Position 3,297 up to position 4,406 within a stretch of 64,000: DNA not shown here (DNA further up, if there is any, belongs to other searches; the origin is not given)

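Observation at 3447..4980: NUMOD-repeat ORF and GIY-YIG ORF overlap out of frame: a frameshifted single homing endonuclease, or a repeat-only DNA-binding paralogue next to it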

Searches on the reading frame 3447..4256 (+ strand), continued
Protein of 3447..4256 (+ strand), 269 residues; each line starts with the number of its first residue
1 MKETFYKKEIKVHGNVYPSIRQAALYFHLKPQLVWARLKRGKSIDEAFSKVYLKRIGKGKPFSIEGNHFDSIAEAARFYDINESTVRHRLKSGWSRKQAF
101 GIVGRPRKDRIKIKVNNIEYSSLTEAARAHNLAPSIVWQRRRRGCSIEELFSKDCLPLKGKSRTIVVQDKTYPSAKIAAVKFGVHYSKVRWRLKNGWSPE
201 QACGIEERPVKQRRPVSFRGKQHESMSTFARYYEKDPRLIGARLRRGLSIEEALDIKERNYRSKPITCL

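Call 66: fold_search(model_id=the predicted structure, library=pdb)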
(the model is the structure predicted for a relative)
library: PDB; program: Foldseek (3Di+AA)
matches with E <= 10: 39; with E <= 0.001: 0
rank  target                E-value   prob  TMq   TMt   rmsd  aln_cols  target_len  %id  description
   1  1mk0                  2.6e-03  1.00  0.15  0.79   2.7       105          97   24  catalytic domain of intron endonuclease I-TevI, E75A mutant (released 2002-10-30)
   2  1ln0_B                9.8e-03  1.00  0.14  0.79   2.8       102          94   24  Structure of the Catalytic Domain of Homing Endonuclease I-TevI (released 2002-10-30)
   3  1ln0_A                1.3e-02  1.00  0.14  0.79   2.8       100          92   25  Structure of the Catalytic Domain of Homing Endonuclease I-TevI (released 2002-10-30)
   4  4euf                  7.7e-01  0.04  0.09  0.11  24.7       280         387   11  Crystal structure of Clostridium acetobutulicum trans-2-enoyl-CoA reductase in complex with NAD (released 2012-11-28)
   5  6ee8_D                1.6e+00  0.03  0.06  0.03  20.3       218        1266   16  Mycobacterium tuberculosis RNAP promoter unwinding intermediate complex with RbpA/CarD and AP3 promoter (released 2018-11-21)
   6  8jfu_C                2.2e+00  0.08  0.07  0.22  14.5       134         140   19  AcrIIA15 in complex with palindromic DNA substrate (released 2024-02-28)
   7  9u7z                  3.2e+00  0.63  0.12  0.26   4.2        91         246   15  5hmC specific restriction endonuclease Escherichia coli APEC O1 PD-T4-3 in complex with 5-Hydroxymethyl-dCTP (released 2026-02-11)
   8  6x91_H                3.5e+00  0.05  0.08  0.08  14.4       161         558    9  Crystal structure of MBP-fused human APOBEC1 (released 2020-12-09)
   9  6sg9_CJ               3.5e+00  0.01  0.07  0.06  32.7       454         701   13  Head domain of the mt-SSU assemblosome from Trypanosoma brucei (released 2019-09-18)
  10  9u75_D                3.7e+00  0.44  0.12  0.24   4.6        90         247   16  5hmC specific restriction endonuclease Escherichia coli E. coli O157:H7 PD-T4-3 (released 2026-02-11)
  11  8jfo_A                3.9e+00  0.06  0.05  0.14  12.5        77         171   23  Crystal structure of anti-CRISPR protein AcrIIA15 (released 2024-02-28)
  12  6yxu_D                3.9e+00  0.02  0.06  0.03  19.5       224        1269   15  Structure of Mycobacterium smegmatis HelD protein in complex with RNA polymerase core - State I, primary channel engag (released 2020-11-04)
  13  9u75_A                4.1e+00  0.57  0.12  0.26   4.9        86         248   12  5hmC specific restriction endonuclease Escherichia coli E. coli O157:H7 PD-T4-3 (released 2026-02-11)
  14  7r3g_A                4.3e+00  0.02  0.07  0.12  15.8       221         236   14  PROSS optimitzed variant of RhlR (75 mutations) in complex with the synthetic antagonist mBTL (released 2022-12-14)
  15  9igt_1                4.5e+00  0.03  0.07  0.13  21.4       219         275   10  Assembly intermediate of human mitochondrial ribosome small subunit bound to METTL15, RBFA, and mtIF2 (State M2.1) (released 2026-03-11)
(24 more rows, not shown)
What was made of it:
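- On GIY-YIG nuclease superfamily, I-TevI-like homing endonuclease branch: Foldseek's best PDB hits are 1MK0 and 1LN0, with TM-score 0.79 (normalised to the I-TevI chain) and rmsd 2.7 A (call 66).
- Closest known: I-TevI. Same: The fold match has a TM-score of 0.79 normalised to the I-TevI chain (call 66).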
